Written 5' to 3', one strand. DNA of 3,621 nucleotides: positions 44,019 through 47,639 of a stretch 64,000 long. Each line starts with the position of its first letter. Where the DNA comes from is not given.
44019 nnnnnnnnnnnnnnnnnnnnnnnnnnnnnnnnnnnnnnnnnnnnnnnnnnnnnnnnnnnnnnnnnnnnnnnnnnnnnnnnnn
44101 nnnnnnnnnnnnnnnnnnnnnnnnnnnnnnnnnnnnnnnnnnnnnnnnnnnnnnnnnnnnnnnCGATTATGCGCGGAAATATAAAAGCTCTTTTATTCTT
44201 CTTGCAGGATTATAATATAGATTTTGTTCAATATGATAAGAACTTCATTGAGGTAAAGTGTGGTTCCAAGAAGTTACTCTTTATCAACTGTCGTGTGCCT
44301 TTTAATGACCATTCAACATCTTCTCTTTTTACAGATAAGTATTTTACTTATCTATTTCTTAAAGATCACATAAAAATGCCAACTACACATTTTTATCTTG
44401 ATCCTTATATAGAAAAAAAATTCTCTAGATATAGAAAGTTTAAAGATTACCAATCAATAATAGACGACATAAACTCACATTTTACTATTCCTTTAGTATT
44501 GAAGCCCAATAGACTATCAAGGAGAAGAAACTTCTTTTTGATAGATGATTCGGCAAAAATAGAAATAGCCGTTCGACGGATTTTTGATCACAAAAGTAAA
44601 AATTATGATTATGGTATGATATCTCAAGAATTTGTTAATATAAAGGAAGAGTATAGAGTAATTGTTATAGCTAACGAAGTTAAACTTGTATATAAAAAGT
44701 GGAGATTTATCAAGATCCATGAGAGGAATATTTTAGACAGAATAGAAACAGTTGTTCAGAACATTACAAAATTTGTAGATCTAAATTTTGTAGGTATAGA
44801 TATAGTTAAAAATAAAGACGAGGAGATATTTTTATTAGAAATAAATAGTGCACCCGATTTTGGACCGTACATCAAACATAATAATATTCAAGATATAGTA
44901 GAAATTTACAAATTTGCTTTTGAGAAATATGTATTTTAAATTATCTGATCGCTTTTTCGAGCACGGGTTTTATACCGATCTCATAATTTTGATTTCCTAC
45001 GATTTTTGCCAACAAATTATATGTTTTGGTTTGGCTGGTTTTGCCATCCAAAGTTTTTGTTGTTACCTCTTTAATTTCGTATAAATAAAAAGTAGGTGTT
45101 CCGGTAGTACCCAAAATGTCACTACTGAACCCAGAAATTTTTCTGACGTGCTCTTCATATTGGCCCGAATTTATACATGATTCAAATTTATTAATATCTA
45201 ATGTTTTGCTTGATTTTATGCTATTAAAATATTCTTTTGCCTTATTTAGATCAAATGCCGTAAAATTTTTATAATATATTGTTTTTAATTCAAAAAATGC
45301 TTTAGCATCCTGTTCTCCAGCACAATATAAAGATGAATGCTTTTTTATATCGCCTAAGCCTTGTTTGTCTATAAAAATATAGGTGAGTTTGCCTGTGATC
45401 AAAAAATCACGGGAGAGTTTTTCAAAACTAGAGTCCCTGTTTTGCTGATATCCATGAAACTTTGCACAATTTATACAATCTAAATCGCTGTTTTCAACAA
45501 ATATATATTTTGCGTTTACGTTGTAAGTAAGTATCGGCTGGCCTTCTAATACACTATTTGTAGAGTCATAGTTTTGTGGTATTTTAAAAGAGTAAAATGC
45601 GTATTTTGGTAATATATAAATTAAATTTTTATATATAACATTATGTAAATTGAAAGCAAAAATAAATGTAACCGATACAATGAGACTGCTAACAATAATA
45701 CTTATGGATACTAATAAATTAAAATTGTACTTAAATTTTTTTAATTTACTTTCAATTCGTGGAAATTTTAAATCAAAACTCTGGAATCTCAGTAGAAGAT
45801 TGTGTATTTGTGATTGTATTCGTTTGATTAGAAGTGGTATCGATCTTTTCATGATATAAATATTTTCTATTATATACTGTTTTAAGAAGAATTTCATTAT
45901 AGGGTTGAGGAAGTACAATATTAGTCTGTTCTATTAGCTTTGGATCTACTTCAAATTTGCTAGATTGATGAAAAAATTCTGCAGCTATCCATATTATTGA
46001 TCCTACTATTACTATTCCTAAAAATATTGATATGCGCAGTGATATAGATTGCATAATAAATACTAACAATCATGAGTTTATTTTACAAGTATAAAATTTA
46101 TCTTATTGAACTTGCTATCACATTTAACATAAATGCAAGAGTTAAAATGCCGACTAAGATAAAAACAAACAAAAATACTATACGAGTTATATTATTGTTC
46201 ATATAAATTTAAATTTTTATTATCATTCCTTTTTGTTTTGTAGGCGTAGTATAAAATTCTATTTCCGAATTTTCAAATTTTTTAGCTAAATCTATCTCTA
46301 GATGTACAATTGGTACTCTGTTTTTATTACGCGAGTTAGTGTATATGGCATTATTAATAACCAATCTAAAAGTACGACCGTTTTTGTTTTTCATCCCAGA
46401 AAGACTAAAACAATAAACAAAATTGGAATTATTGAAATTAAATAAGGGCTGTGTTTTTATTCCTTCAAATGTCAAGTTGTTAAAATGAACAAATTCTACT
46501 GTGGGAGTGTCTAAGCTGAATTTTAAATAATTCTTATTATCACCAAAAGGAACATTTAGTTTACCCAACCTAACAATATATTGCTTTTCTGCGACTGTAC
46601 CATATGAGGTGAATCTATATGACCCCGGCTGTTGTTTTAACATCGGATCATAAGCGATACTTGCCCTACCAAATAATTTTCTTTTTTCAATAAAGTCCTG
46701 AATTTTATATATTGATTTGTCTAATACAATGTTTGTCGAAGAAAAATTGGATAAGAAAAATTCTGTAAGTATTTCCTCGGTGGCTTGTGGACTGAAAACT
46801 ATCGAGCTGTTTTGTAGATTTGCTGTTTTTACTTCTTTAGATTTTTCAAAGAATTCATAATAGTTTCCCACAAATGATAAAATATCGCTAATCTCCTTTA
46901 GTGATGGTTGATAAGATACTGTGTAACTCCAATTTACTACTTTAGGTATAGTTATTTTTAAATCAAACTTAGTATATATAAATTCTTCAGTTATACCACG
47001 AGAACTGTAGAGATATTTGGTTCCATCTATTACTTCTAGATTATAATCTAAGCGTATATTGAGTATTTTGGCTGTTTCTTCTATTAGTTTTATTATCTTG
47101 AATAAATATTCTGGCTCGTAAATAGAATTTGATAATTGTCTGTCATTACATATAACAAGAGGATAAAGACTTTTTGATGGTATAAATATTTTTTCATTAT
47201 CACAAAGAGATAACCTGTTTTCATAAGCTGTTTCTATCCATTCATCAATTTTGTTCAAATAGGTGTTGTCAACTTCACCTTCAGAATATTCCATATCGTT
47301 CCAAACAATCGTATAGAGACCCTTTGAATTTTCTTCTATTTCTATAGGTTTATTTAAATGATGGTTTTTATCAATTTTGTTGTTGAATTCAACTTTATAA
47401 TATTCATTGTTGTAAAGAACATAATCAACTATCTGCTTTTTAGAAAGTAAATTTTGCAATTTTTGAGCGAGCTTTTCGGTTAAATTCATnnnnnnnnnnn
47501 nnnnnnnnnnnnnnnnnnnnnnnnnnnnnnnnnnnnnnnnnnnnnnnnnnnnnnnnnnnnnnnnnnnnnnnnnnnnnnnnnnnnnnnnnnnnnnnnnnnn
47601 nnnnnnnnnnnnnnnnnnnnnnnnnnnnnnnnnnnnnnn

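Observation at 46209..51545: Candidate novel three-gene system built around a His-less PEP-synthase/PPDK-like protein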

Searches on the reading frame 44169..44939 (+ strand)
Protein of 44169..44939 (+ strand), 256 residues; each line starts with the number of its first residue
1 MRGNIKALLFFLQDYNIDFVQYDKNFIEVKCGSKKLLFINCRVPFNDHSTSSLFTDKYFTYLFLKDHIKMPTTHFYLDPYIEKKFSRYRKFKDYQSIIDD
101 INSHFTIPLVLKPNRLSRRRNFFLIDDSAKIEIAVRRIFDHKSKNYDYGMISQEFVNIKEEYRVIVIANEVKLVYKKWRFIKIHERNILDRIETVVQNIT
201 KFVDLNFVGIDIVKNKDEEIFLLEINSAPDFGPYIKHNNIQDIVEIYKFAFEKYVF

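Call 3: search_protein_families(library=pfam, proteins=[window:44169-44939:+], max_evalue=1)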
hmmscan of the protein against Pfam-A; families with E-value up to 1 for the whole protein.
window:44169-44939:+ (256 aa): 7 families
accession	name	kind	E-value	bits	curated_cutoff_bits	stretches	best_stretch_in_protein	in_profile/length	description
PF08443.16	RimK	-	8e-08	32.5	21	1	89-234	25-172/188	RimK-like ATP-grasp domain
PF18299.6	R2K_2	-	9.3e-07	29.3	26.2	1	142-228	48-131/147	ATP-grasp domain, R2K clade family 2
PF14397.11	ATPgrasp_ST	-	1.8e-05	24.5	31.4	1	192-232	219-259/278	Sugar-transfer associated ATP-grasp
PF07478.18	Dala_Dala_lig_C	-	0.00047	20.2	24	1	183-232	129-179/204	D-ala D-ala ligase C-terminus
PF02655.19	ATP-grasp_3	-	0.0015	19.1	23.2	1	56-227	3-155/160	ATP-grasp domain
PF14398.11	ATPgrasp_YheCD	-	0.0017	18.1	26.8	1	184-248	178-246/255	YheC/D like ATP-grasp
PF14243.11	R2K_3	-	0.099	13.3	26.3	1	136-229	60-152/169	ATP-grasp domain, R2K clade family 3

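Call 4: search_protein_families(library=ncbifam, proteins=[window:44169-44939:+], max_evalue=1)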
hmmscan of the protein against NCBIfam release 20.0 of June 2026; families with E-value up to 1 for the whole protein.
window:44169-44939:+ (256 aa): 12 families
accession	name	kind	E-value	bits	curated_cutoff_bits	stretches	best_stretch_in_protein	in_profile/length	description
TIGR00768.1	rimK_fam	subfamily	1.1e-12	47.9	143.4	1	55-240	86-266/276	RimK family alpha-L-glutamate ligase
TIGR02144.1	LysX_arch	equivalog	4.9e-08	32.4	275.6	1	46-248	77-273/281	lysine biosynthesis protein LysX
NF009402.0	PRK12767.1-1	equivalog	2.9e-05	23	218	1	36-167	95-205/329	carbamoyl phosphate synthase-like protein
NF040720.1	MptN_Meth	equivalog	0.00012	21.3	350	1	183-237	222-277/291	tetrahydromethanopterin:alpha-L-glutamate ligase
NF011169.0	PRK14571.1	equivalog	0.0023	17.3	404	1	36-165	75-179/300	D-alanyl-alanine synthetase A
TIGR02068.2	cya_phycin_syn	equivalog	0.0041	15.2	850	1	188-231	399-448/862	cyanophycin synthetase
TIGR04184.1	ATPgraspMvdD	equivalog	0.012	14.7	475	1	187-231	255-299/321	MvdD family ATP-grasp ribosomal peptide maturase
NF040722.1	MfnD_Meth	equivalog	0.032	13.7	400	1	55-85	118-147/288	tyramine--L-glutamate ligase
TIGR04185.1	ATPgraspMvdC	equivalog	0.037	13.2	425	1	188-232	254-298/318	MvdC family ATP-grasp ribosomal peptide maturase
TIGR01205.1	D_ala_D_alaTIGR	subfamily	0.041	12.8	245.65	1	187-231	244-289/318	D-alanine--D-alanine ligase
TIGR04187.1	GRASP_SAV_5884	subfamily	0.082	12.1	350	1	186-237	247-297/312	ATP-grasp ribosomal peptide maturase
NF002378.0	PRK01372.1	subfamily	0.14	10.8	243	0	187-230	228-272/305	D-alanine--D-alanine ligase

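Call 78: search_protein_families(library=padloc, proteins=[window:44169-44939:+], max_evalue=0.1)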
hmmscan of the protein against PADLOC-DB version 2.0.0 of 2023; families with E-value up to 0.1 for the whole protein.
window:44169-44939:+ (256 aa): 0 families

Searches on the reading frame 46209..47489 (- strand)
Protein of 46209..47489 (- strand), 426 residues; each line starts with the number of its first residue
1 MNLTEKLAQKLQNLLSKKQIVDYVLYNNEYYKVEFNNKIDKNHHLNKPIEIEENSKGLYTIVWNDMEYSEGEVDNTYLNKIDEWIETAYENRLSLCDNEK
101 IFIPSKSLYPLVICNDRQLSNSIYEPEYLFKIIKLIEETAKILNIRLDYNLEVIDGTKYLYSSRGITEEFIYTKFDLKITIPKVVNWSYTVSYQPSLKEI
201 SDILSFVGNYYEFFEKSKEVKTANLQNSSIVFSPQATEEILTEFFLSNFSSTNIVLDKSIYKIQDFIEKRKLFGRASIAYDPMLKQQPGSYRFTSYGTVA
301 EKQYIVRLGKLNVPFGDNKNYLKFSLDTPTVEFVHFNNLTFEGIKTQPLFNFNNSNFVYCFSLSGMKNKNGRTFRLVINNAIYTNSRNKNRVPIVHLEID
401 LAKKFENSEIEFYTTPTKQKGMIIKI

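Call 3: search_protein_families(library=pfam, proteins=[window:46209-47489:-], max_evalue=1)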
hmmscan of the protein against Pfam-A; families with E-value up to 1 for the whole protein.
window:46209-47489:- (426 aa): 2 families
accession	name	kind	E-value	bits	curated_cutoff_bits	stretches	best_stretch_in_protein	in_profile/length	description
PF19289.4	PmbA_TldD_3rd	-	4.3e-08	33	22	1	229-328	5-102/220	PmbA/TldA metallopeptidase C-terminal domain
PF24970.1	ARM_RUK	-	0.016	15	27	1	182-273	96-186/244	RUNKEL ARM-repeat domain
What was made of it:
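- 46209..47489 (-): g3: 426-aa PmbA/TldE-like protein without an HExxxH metal site. PF19289 E=4.3e-8 (call 3).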

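Call 4: search_protein_families(library=ncbifam, proteins=[window:46209-47489:-], max_evalue=1)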
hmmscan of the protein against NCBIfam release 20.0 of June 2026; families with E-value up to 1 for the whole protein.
window:46209-47489:- (426 aa): 0 families

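Call 12: find_homologous_proteins(query=window:46209-47489:-)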
Query window:46209-47489:- (426 aa): 4 proteins with E <= 0.001 among 3918 candidates.
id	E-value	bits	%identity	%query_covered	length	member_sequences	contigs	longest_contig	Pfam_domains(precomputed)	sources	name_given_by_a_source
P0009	7.0e-277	936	100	100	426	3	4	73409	PF19289.5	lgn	-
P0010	1.1e-240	817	85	100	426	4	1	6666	PF19289.5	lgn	-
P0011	1.4e-57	214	30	100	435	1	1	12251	PF19289.5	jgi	jgi:predicted Zn-dependent protease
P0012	4.3e-55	205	33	91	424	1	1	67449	PF19289.5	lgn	-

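Call 13: search_solved_structures(query=window:46209-47489:-, max_evalue=10, show_alignments=2)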
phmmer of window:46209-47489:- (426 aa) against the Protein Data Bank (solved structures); distinct sequences matched with E-value up to 10: 0.

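Call 15: find_encoding_contigs(protein=P0011, flank=10000, max_places=3)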
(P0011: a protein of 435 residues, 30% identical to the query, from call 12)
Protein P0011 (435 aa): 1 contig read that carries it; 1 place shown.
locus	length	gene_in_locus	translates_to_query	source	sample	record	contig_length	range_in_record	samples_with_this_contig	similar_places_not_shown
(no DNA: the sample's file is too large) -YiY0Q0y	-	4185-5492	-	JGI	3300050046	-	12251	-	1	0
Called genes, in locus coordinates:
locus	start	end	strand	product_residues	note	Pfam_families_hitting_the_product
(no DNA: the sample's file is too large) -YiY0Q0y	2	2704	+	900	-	?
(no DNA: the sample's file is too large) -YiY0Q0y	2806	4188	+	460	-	-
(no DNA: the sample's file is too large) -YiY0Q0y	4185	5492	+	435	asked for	PF19289:PmbA_TldD_3rd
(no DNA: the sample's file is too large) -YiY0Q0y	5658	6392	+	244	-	PF01628:HrcA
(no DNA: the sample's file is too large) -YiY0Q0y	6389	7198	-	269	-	PF13462:Thioredoxin_4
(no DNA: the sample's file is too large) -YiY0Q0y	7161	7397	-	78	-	-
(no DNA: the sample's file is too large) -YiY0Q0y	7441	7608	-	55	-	-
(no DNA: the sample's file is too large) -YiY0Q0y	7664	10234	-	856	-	PF01624:MutS_I, PF05188:MutS_II, PF05192:MutS_III, PF05190:MutS_IV, PF00488:MutS_V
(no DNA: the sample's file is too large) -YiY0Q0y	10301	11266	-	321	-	-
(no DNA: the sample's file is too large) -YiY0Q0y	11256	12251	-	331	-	?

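Call 16: find_encoding_contigs(protein=P0012, flank=10000, max_places=3)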
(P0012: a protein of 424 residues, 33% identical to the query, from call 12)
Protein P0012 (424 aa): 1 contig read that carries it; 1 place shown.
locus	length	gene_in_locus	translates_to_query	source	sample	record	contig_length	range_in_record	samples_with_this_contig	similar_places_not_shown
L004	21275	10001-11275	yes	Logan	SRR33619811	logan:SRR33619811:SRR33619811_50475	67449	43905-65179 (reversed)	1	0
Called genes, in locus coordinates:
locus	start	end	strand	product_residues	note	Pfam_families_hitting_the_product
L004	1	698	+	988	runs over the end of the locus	?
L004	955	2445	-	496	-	PF02934:GatB_N, PF02637:GatB_Yqey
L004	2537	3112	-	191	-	PF27226:AF_1845 (weak)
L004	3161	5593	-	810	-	PF02861:Clp_N, PF02861:Clp_N, PF00004:AAA, PF17871:AAA_lid_9, PF07724:AAA_2, PF00004:AAA, PF07728:AAA_5, PF10431:ClpB_D2-small, +10 more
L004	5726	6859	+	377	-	PF01326:PPDK_N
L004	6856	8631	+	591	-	-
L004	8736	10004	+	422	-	-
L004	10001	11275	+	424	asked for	PF19289:PmbA_TldD_3rd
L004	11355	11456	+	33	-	-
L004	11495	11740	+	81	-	-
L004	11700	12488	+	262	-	-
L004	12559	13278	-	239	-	PF09997:DUF2238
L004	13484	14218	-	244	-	PF01628:HrcA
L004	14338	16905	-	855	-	PF01624:MutS_I, PF05188:MutS_II (weak), PF05192:MutS_III, PF27441:MutS_C (faint), PF05190:MutS_IV, PF00488:MutS_V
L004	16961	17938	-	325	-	-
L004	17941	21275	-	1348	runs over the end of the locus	-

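Call 17: search_protein_families(library=pfam, proteins=[L004:5726-6859:+, L004:6856-8631:+, L004:8736-10004:+, L004:10001-11275:+, L004:11700-12488:+], max_evalue=1)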
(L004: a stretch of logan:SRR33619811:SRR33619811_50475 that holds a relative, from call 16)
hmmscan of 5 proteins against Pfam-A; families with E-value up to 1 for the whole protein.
L004:5726-6859:+ (377 aa): 2 families
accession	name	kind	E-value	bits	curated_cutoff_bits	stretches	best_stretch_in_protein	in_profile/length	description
PF01326.24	PPDK_N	-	3.6e-27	96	27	1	38-298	16-303/328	Pyruvate phosphate dikinase, AMP/ATP-binding domain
PF16898.10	TOPRIM_C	-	0.034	14.8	29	0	294-326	90-122/128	C-terminal associated domain of TOPRIM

L004:6856-8631:+ (591 aa): 0 families

L004:8736-10004:+ (422 aa): 0 families

L004:10001-11275:+ (424 aa): 3 families
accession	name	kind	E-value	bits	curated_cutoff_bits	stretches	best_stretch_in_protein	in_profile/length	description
PF19289.4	PmbA_TldD_3rd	-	5.8e-10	39.1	22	1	223-358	3-143/220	PmbA/TldA metallopeptidase C-terminal domain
PF18587.6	PLL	-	0.029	15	25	1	279-330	52-103/134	PTX/LNS-Like (PLL) domain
PF00365.25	PFK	-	0.18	11.6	30.9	1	117-167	184-234/277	Phosphofructokinase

L004:11700-12488:+ (262 aa): 1 family
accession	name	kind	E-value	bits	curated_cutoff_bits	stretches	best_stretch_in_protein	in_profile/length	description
PF13462.12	Thioredoxin_4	-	3.9e-05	24.4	23.2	1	98-203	27-132/165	Thioredoxin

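Call 59: search_solved_structures(query=A9, max_evalue=10, show_alignments=1)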
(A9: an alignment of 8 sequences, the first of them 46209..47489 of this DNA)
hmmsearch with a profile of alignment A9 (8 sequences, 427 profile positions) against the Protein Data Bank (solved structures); distinct sequences matched with E-value up to 10: 2.
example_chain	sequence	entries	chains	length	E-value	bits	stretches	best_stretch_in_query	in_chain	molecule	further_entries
1vpb_A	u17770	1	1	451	0.0013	20.7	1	218-331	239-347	putative modulator of DNA gyrase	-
7qdw_A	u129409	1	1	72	0.11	14.3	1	210-248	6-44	Zinc finger protein, putative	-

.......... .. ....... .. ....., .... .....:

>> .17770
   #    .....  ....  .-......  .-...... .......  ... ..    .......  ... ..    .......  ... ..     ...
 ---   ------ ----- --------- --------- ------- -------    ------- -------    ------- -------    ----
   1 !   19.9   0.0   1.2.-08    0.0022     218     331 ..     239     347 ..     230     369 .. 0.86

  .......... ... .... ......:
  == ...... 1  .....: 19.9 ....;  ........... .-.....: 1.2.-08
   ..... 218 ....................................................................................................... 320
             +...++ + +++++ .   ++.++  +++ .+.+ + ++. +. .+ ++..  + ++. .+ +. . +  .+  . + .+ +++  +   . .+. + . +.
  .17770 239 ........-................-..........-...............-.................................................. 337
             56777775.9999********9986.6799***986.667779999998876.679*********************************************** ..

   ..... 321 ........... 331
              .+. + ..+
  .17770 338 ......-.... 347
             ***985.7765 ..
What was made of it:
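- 46209..47489 (-): PDB 1vpb E=1.3e-3 (call 59).
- On TldD/TldE (peptidase U62): 1vpb E=1.3e-3 (call 59).
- Checked: It hits PmbA_TldD_3rd at E=4e-8 (call 3), and its family profile hits PDB 1vpb at E=1.3e-3 (call 59).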

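Call 78: search_protein_families(library=padloc, proteins=[window:46209-47489:-], max_evalue=0.1)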
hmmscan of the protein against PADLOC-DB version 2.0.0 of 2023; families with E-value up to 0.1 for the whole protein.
window:46209-47489:- (426 aa): 0 families

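Call 84: find_related_loci(query=A9, collection=metagenome_contigs, flank=7000)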
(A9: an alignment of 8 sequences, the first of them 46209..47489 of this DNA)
Query A9 (426 aa) in metagenome_contigs; peptide patterns used: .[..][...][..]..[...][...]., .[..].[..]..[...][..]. (x = any residue, [..] = any of these).
244 stretches matched a pattern; 2 encode a relative of the query (tblastn E <= 1e-3); 2 distinct loci.
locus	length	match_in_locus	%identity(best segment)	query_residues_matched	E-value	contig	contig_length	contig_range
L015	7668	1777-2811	36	1-347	2e-63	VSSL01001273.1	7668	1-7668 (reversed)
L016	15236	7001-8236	29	1-412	2e-61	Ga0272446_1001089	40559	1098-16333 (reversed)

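Call 88: search_protein_families(library=ncbifam, proteins=[L016:5688-7004:+, L015:440-1780:+, window:46209-47489:-, L016:7001-8299:+], max_evalue=10)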
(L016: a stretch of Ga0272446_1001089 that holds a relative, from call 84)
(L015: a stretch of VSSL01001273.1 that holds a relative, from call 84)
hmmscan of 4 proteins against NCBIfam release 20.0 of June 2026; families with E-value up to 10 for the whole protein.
L016:5688-7004:+ (438 aa): 0 families

L015:440-1780:+ (446 aa): 0 families

window:46209-47489:- (426 aa): 0 families

L016:7001-8299:+ (432 aa): 0 families
